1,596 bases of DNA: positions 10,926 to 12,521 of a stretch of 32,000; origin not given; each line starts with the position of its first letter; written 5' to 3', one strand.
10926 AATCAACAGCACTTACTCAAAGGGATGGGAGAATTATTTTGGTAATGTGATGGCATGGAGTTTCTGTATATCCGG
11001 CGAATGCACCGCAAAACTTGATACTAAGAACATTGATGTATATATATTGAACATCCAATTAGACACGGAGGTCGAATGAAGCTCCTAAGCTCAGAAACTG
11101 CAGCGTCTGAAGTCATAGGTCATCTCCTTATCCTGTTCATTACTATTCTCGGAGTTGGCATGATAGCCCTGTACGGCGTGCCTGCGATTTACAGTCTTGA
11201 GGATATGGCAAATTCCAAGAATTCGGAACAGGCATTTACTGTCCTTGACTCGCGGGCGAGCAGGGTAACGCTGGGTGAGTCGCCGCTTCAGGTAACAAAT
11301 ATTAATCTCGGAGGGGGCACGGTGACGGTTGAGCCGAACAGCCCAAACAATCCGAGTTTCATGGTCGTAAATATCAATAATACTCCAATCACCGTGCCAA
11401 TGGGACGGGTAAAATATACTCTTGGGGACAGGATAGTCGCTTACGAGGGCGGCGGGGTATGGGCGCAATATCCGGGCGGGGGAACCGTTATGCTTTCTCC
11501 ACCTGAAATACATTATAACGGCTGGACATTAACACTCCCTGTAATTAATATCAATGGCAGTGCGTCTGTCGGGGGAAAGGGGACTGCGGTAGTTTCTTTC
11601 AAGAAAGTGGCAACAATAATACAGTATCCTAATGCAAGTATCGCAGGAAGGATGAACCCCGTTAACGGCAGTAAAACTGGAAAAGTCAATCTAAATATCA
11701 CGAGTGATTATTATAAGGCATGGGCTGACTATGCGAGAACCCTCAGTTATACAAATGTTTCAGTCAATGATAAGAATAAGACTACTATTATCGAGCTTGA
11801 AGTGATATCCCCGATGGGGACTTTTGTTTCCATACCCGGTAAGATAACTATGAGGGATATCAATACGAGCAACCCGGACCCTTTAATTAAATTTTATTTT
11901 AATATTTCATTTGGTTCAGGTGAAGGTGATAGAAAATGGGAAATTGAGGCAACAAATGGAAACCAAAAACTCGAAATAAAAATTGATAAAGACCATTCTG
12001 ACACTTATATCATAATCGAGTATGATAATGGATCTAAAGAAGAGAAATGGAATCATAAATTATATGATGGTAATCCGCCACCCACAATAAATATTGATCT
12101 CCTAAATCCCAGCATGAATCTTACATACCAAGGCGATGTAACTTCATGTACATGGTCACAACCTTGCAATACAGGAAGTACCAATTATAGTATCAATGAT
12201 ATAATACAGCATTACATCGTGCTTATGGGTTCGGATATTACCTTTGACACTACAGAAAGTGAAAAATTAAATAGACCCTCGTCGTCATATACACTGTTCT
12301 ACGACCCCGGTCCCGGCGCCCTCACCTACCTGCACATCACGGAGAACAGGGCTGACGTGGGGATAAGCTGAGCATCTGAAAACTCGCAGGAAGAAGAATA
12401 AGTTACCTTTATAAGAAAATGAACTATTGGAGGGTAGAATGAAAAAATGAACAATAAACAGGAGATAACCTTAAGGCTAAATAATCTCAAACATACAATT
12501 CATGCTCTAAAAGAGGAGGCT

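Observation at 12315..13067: TA cassette bracketed by a 57-bp duplication of the pilin gene 3' end whose four differences are all synonymous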

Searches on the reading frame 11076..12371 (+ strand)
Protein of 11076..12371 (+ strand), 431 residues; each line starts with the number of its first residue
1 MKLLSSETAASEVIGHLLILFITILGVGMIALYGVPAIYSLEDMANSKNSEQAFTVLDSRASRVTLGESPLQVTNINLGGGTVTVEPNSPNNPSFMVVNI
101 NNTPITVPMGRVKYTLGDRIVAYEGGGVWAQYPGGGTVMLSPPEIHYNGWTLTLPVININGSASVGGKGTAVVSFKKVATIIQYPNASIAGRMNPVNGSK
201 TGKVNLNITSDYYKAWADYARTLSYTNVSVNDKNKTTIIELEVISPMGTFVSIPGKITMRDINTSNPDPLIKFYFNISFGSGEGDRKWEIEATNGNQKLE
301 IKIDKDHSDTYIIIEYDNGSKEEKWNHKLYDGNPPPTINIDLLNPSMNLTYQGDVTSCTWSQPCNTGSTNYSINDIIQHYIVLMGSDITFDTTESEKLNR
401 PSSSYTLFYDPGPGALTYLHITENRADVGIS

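Call 8: search_protein_families(library=pfam, proteins=[window:11076-12371:+], max_evalue=0.01)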
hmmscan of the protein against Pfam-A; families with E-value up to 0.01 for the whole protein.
window:11076-12371:+ (431 aa): 2 families
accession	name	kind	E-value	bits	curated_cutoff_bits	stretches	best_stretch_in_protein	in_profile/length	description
PF23960.2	DUF7289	-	7.9e-25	88.2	27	1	9-239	2-218/238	Family of unknown function (DUF7289)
PF23985.1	DUF7308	-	4e-06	27.5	27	1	266-410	7-200/200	Domain of unknown function (DUF7308)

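Call 9: find_related_loci(query=window:11076-12371:+, collection=genome_contigs, flank=7000)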
Query window:11076-12371:+ (431 aa) in genome_contigs; peptide patterns used: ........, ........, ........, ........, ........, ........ (x = any residue, [..] = any of these).
147 stretches matched a pattern; 9 encode a relative of the query (tblastn E <= 1e-3); 9 distinct loci.
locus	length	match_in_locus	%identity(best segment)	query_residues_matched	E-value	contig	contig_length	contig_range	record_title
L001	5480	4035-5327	93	1-431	0e+0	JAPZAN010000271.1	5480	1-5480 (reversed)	MAG: Candidatus Methanoperedens sp. isolate SRVP18_hole-7m-from-trench_1_80cm_43_82 SRVP18_hole-7m-from-trench_1_80cm_sc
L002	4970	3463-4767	75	1-431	0e+0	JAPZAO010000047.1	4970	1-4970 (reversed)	MAG: Candidatus Methanoperedens sp. isolate SR-VP_26_10_2019_2_100cm_44_46 SR-VP_26_10_2019_2_100cm_scaffold_16506, whol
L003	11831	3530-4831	73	1-431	0e+0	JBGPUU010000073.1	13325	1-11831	MAG: Candidatus Methanoperedens sp. isolate OBJ1_062018_110_35 k141_402503_length_13325_cov_18.0072, whole genome shotgu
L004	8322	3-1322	69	15-431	0e+0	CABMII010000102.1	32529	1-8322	uncultured archaeon isolate LFW-280_4 genome assembly, contig: LFW2804_35, whole genome shotgun sequence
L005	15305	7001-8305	69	1-431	0e+0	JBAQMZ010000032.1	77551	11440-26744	MAG: Candidatus Methanoperedens sp. isolate MFD12050_ilm_asm_bin25 k127_72458, whole genome shotgun sequence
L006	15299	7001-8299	67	1-431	0e+0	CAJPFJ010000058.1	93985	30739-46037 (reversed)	Methanosarcinales archaeon isolate METP1 genome assembly, contig: CONTIG_58, whole genome shotgun sequence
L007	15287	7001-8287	65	1-431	7e-180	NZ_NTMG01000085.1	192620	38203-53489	Candidatus Methanoperedens sp. BLZ2 CMPBLZ2contig_107, whole genome shotgun sequence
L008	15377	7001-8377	51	1-431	1e-126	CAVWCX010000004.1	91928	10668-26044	MAG: Candidatus Methanoperedenaceae archaeon isolate MFD03899.bin.2.194 genome assembly, contig: contig_15220, whole gen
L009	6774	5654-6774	75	1-219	5e-53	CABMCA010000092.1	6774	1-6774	uncultured archaeon isolate LFW-24 genome assembly, contig: LFW24_64, whole genome shotgun sequence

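Call 21: find_homologous_proteins(query=window:11076-12371:+, max_evalue=1e-10)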
Query window:11076-12371:+ (431 aa): 404 proteins with E <= 1e-10 among 5305 candidates; the best 120 are listed.
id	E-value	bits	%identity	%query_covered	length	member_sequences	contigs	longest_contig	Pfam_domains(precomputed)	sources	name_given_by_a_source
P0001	1.8e-287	971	100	100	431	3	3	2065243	PF23960.3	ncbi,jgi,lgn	jgi:hypothetical protein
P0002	3.3e-203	694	74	100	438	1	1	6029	PF23985.2,PF23960.3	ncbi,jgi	jgi:hypothetical protein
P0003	2.7e-198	678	74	100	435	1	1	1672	PF23960.3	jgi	-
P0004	1.7e-195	668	74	100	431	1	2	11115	PF23960.3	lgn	-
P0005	9.4e-194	663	73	100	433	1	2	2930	PF23960.3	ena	-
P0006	7.6e-191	653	73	100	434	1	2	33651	PF23985.2,PF23960.3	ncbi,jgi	jgi:hypothetical protein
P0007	1.4e-184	632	68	100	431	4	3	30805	PF23960.3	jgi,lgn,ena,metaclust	metaclust:\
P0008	5.5e-181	620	69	100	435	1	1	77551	PF23985.2,PF23960.3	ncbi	ncbi:MAG: hypothetical protein WA102_07910 [Candidatus Methanoperedens sp.]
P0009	1.0e-179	616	67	100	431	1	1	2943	PF23960.3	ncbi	-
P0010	1.3e-178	613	67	100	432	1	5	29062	PF23960.3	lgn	-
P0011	4.0e-177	608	67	100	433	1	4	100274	PF23960.3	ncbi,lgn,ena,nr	ncbi:MAG: hypothetical protein OIN86_08645 [Candidatus Methanoperedens sp.]|nr:hypothetical protein 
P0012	2.6e-175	602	66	100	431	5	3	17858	PF23960.3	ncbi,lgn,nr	ncbi:hypothetical protein METP2_01834 [Methanosarcinales archaeon]|nr:hypothetical protein [Candidat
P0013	7.8e-174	597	65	100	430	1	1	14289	PF23960.3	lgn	-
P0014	4.6e-173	594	66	100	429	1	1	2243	PF23985.2,PF23960.3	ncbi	-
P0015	2.4e-172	592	69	94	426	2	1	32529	PF23960.3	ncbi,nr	ncbi:Uncharacterised protein [uncultured archaeon]|nr:Uncharacterised protein [uncultured archaeon]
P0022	6.7e-138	479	58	100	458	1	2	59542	PF23985.2,PF23960.3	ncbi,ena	-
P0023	3.0e-136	473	57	100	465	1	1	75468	PF23985.2,PF23960.3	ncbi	-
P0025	1.7e-133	464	57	100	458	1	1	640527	PF23985.2,PF23960.3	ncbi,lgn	ncbi:MAG: hypothetical protein WCE94_00705 [Candidatus Methanoperedens sp.]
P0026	5.5e-132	459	55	100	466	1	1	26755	PF23960.3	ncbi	-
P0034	1.6e-126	441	52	100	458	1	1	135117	PF23985.2,PF23960.3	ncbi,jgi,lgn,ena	ncbi:MAG: hypothetical protein WC556_05510 [Candidatus Methanoperedens sp.]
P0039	3.1e-121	424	50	100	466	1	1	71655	PF23985.2,PF23960.3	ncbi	-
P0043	3.5e-118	414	50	100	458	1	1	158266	PF23985.2,PF23960.3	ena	-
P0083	2.2e-98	348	44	99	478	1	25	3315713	PF23985.2,PF23960.3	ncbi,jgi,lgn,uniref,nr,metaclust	ncbi:hypothetical protein ANME2D_01824 [Candidatus Methanoperedens nitroreducens]|uniref:DUF7308 dom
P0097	4.0e-94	334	44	100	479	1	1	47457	PF23985.2,PF23960.3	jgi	jgi:hypothetical protein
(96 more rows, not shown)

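Call 23: find_encoding_contigs(protein=P0001, flank=6000, max_places=6)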
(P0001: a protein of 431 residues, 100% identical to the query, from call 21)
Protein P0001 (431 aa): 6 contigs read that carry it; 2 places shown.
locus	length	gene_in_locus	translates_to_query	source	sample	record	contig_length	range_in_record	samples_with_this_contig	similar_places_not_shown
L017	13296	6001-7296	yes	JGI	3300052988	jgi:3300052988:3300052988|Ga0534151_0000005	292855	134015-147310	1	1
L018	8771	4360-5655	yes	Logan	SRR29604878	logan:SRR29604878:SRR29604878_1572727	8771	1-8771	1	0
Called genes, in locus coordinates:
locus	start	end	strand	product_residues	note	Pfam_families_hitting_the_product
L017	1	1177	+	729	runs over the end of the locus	PF00009:GTP_EFTU, PF22042:EF-G_D2, PF03144:GTP_EFTU_D2, PF14492:EFG_III, PF03764:EFG_IV, PF00679:EFG_C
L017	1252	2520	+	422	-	PF00009:GTP_EFTU, PF01926:MMR_HSR1 (faint), PF14578:GTP_EFTU_D4 (weak), PF03144:GTP_EFTU_D2, PF03143:GTP_EFTU_D3, PF22594:GTP-eEF1A_C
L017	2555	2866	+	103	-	PF00338:Ribosomal_S10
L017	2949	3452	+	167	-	PF23958:DUF7287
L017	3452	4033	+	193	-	PF23959:DUF7288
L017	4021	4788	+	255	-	-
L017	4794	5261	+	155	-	PF23928:DUF7266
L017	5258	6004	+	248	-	PF23960:DUF7289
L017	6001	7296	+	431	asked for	PF23960:DUF7289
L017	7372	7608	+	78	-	PF14076:DUF4258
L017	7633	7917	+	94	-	-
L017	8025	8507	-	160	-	PF03946:Ribosomal_L11_N, PF00298:Ribosomal_L11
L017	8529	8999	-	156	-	PF03439:Spt5-NGN, PF00467:KOW (weak)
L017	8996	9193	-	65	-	PF00584:SecE (weak)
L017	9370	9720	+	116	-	-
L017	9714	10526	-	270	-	PF01428:zf-AN1, PF01694:Rhomboid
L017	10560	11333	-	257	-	PF03692:CxxCxxCC (weak)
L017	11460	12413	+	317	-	PF14522:Cytochrome_C7 (faint), PF14537:Cytochrom_c3_2 (weak)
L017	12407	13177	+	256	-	PF01292:Ni_hydr_CYTB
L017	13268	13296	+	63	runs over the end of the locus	-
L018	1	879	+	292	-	?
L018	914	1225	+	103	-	PF00338:Ribosomal_S10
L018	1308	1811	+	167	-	PF23958:DUF7287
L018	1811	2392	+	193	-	PF23959:DUF7288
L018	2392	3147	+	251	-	-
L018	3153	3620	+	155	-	PF23928:DUF7266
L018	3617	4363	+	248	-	PF23960:DUF7289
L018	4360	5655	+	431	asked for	PF23960:DUF7289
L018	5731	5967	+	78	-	PF14076:DUF4258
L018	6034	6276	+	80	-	-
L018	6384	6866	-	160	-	PF03946:Ribosomal_L11_N, PF00298:Ribosomal_L11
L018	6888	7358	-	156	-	PF03439:Spt5-NGN, PF00467:KOW (weak)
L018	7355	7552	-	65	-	PF00584:SecE (weak)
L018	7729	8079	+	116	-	-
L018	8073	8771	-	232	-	?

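Call 24: find_encoding_contigs(protein=P0034, flank=10000, max_places=4)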
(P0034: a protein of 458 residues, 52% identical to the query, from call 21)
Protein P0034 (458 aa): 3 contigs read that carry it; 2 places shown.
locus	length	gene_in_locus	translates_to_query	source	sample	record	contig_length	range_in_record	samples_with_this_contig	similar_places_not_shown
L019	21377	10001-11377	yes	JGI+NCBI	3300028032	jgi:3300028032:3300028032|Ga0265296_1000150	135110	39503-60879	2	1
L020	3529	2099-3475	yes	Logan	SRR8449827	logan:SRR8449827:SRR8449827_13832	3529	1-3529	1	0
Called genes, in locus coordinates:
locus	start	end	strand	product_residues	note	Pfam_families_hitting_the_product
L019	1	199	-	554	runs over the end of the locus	PF00920:ILVD_EDD_N, PF24877:ILV_EDD_C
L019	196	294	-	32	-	-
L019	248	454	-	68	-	-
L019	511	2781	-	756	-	PF00270:DEAD, PF04851:ResIII, PF21210:RNA_helicase_helical, PF00271:Helicase_C, PF02732:ERCC4, PF12826:HHH_2, PF14520:HHH_5, PF00633:HHH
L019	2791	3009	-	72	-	PF04545:Sigma70_r4 (weak)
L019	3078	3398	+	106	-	-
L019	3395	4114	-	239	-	-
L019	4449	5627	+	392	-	PF00764:Arginosuc_synth, PF20979:Arginosuc_syn_C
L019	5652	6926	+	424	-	PF00890:FAD_binding_2 (weak), PF01266:DAO (weak), PF01593:Amino_oxidase, PF13450:NAD_binding_8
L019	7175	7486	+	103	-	PF23958:DUF7287 (faint)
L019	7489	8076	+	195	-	PF23959:DUF7288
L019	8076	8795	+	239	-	-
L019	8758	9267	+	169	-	PF23928:DUF7266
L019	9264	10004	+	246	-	PF23960:DUF7289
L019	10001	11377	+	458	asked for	PF23960:DUF7289, PF23985:DUF7308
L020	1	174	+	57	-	?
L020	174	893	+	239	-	-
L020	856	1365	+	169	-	PF23928:DUF7266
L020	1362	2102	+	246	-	PF23960:DUF7289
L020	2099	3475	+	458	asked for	PF23960:DUF7289, PF23985:DUF7308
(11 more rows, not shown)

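Call 28: find_encoding_contigs(protein=P0022, flank=8000, max_places=4)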
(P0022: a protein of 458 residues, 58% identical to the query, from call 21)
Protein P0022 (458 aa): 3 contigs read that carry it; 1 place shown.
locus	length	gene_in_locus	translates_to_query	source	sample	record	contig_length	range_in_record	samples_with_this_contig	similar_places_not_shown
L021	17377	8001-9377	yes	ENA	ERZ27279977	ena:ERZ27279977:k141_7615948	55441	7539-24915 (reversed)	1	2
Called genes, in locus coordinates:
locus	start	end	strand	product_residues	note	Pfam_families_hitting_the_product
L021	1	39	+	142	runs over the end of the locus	PF00164:Ribosom_S12_S23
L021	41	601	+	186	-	PF00177:Ribosomal_S7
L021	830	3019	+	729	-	PF00009:GTP_EFTU, PF22042:EF-G_D2, PF03144:GTP_EFTU_D2, PF14492:EFG_III, PF03764:EFG_IV, PF00679:EFG_C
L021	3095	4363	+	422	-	PF00009:GTP_EFTU, PF01926:MMR_HSR1 (faint), PF14578:GTP_EFTU_D4 (weak), PF03144:GTP_EFTU_D2, PF03143:GTP_EFTU_D3, PF22594:GTP-eEF1A_C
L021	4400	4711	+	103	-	PF00338:Ribosomal_S10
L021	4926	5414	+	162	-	PF23958:DUF7287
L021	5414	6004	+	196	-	PF23959:DUF7288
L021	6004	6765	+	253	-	-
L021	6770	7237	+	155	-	PF23928:DUF7266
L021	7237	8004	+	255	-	PF23960:DUF7289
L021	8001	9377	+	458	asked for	PF23960:DUF7289, PF23985:DUF7308 (faint)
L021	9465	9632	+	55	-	-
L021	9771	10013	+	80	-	-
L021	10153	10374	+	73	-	-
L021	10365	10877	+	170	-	PF01850:PIN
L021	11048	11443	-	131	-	PF01850:PIN, PF13638:PIN_4 (weak)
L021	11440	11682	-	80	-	-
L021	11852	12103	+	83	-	-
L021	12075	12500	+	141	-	PF01850:PIN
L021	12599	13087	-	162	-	PF01850:PIN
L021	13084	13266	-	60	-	-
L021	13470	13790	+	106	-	-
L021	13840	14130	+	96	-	PF20126:TumE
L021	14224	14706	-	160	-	PF03946:Ribosomal_L11_N, PF00298:Ribosomal_L11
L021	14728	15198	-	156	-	PF03439:Spt5-NGN, PF00467:KOW (weak)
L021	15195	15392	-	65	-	PF00584:SecE (weak)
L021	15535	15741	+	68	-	-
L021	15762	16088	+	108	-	-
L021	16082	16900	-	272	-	PF01428:zf-AN1, PF01694:Rhomboid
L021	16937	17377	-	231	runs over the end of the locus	PF03692:CxxCxxCC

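Call 29: find_encoding_contigs(protein=P0023, flank=8000, max_places=4)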
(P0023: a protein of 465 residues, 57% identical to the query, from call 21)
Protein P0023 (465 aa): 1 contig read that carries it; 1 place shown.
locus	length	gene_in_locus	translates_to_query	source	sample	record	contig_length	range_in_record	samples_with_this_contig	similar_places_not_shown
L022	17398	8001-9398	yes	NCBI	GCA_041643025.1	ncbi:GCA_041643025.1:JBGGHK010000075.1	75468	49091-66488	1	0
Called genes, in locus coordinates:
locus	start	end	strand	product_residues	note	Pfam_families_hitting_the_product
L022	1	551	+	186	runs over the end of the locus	PF00177:Ribosomal_S7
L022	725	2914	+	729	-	PF00009:GTP_EFTU, PF22042:EF-G_D2, PF03144:GTP_EFTU_D2, PF14492:EFG_III, PF03764:EFG_IV, PF00679:EFG_C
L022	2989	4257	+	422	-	PF00009:GTP_EFTU, PF01926:MMR_HSR1 (faint), PF14578:GTP_EFTU_D4 (weak), PF03144:GTP_EFTU_D2, PF03143:GTP_EFTU_D3, PF22594:GTP-eEF1A_C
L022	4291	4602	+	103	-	PF00338:Ribosomal_S10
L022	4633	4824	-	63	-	-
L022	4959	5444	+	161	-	PF23958:DUF7287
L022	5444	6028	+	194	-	PF23959:DUF7288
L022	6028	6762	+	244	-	-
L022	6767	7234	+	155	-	PF23928:DUF7266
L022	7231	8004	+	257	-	PF23960:DUF7289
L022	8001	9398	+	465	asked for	PF23960:DUF7289, PF23985:DUF7308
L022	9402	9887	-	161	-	PF01850:PIN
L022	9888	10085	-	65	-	PF01954:AF2212-like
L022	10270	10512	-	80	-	-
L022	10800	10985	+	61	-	-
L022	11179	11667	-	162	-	PF01850:PIN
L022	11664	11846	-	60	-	-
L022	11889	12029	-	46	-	-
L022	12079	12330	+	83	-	-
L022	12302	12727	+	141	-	PF01850:PIN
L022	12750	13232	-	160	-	PF03946:Ribosomal_L11_N, PF00298:Ribosomal_L11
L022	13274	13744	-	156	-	PF03439:Spt5-NGN, PF00467:KOW (weak)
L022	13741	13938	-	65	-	PF00584:SecE (weak)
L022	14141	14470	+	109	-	-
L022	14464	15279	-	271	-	PF01428:zf-AN1, PF01694:Rhomboid, PF08551:DUF1751 (weak)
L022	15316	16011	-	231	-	PF03692:CxxCxxCC (weak)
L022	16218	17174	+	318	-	PF14522:Cytochrome_C7 (faint), PF14537:Cytochrom_c3_2 (weak)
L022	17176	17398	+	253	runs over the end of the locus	PF01292:Ni_hydr_CYTB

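Call 31: find_encoding_contigs(protein=P0025, flank=9000, max_places=3)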
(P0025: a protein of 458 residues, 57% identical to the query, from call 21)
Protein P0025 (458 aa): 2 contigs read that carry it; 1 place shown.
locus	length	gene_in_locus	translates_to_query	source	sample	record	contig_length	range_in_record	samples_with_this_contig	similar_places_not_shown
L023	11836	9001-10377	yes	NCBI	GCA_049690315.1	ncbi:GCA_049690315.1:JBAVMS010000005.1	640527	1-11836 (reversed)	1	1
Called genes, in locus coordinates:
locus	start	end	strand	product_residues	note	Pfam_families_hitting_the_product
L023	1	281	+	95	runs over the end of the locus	PF01248:Ribosomal_L7Ae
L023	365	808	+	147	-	PF07650:KH_2, PF13083:KH_KhpA-B (faint), PF26594:KH_NusA_2nd (weak), PF00013:KH_1 (faint), PF26594:KH_NusA_2nd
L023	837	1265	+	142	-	PF00164:Ribosom_S12_S23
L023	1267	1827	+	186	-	PF00177:Ribosomal_S7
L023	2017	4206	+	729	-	PF00009:GTP_EFTU, PF22042:EF-G_D2, PF03144:GTP_EFTU_D2, PF14492:EFG_III, PF03764:EFG_IV, PF00679:EFG_C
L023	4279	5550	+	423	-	PF00009:GTP_EFTU, PF01926:MMR_HSR1 (faint), PF14578:GTP_EFTU_D4 (weak), PF03144:GTP_EFTU_D2, PF03143:GTP_EFTU_D3, PF22594:GTP-eEF1A_C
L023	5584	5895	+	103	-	PF00338:Ribosomal_S10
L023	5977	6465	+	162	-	PF23958:DUF7287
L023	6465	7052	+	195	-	PF23959:DUF7288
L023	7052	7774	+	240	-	-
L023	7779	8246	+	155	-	PF23928:DUF7266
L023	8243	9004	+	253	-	PF23960:DUF7289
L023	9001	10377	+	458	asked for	PF23960:DUF7289, PF23985:DUF7308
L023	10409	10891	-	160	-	PF03946:Ribosomal_L11_N, PF00298:Ribosomal_L11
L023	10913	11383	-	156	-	PF03439:Spt5-NGN, PF00467:KOW (weak)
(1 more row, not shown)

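Call 32: find_encoding_contigs(protein=P0026, flank=9000, max_places=3)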
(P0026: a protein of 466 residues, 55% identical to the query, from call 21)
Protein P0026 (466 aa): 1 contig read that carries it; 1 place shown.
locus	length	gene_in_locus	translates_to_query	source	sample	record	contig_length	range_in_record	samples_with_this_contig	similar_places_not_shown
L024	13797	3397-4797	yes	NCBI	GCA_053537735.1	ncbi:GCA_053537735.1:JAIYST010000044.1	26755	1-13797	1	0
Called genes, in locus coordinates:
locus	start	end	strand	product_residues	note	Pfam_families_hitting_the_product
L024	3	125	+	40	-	?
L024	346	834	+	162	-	PF23958:DUF7287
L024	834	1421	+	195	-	PF23959:DUF7288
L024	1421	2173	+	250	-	-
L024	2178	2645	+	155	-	PF23928:DUF7266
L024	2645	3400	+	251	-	PF23960:DUF7289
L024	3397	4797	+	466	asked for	PF23960:DUF7289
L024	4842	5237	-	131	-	PF01850:PIN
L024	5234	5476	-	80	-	-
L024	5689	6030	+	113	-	-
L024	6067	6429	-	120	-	PF04009:DUF356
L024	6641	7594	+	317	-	PF01545:Cation_efflux, PF16916:ZT_dimer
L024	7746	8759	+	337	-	-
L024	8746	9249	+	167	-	-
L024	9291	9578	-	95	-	PF08827:DUF1805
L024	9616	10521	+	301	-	PF01545:Cation_efflux, PF16916:ZT_dimer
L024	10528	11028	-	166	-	PF03975:CheD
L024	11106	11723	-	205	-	PF04509:CheC, PF13690:CheX, PF04509:CheC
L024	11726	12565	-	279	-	PF03705:CheR_N, PF01739:CheR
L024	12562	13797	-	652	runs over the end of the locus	PF01627:Hpt, PF07194:P2, PF02895:H-kinase_dim, PF02518:HATPase_c, PF01584:CheW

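Call 33: find_encoding_contigs(protein=P0083, flank=9000, max_places=3)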
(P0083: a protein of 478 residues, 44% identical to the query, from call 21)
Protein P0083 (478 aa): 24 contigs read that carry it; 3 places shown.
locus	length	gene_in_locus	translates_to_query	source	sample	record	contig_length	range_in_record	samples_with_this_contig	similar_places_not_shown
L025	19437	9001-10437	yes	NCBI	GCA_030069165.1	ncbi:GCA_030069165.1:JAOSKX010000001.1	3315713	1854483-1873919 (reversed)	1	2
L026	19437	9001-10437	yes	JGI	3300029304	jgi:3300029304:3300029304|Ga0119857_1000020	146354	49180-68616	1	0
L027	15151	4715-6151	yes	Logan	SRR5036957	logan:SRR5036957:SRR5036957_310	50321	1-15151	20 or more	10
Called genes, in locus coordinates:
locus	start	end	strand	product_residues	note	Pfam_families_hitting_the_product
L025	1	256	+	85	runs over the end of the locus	-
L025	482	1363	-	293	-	PF00005:ABC_tran, PF13304:AAA_21 (weak), PF13732:DrrA1-3_C (weak)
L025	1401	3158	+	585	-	PF12698:ABC2_membrane_3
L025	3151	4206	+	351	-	PF12679:ABC2_membrane_2, PF12698:ABC2_membrane_3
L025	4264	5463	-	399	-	PF12323:HTH_OrfB_IS605, PF01385:OrfB_IS605, PF07282:Cas12f1-like_TNB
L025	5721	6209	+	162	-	PF23958:DUF7287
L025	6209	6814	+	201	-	PF23959:DUF7288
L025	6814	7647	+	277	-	-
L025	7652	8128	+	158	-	PF23928:DUF7266 (weak)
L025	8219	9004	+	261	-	PF23960:DUF7289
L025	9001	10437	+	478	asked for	PF23960:DUF7289, PF23985:DUF7308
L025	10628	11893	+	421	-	PF06280:fn3_5 (faint)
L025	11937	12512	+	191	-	-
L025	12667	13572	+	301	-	PF00005:ABC_tran, PF13304:AAA_21, PF13732:DrrA1-3_C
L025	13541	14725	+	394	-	PF12679:ABC2_membrane_2, PF12698:ABC2_membrane_3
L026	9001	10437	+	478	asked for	PF23960:DUF7289, PF23985:DUF7308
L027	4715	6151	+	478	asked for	PF23960:DUF7289, PF23985:DUF7308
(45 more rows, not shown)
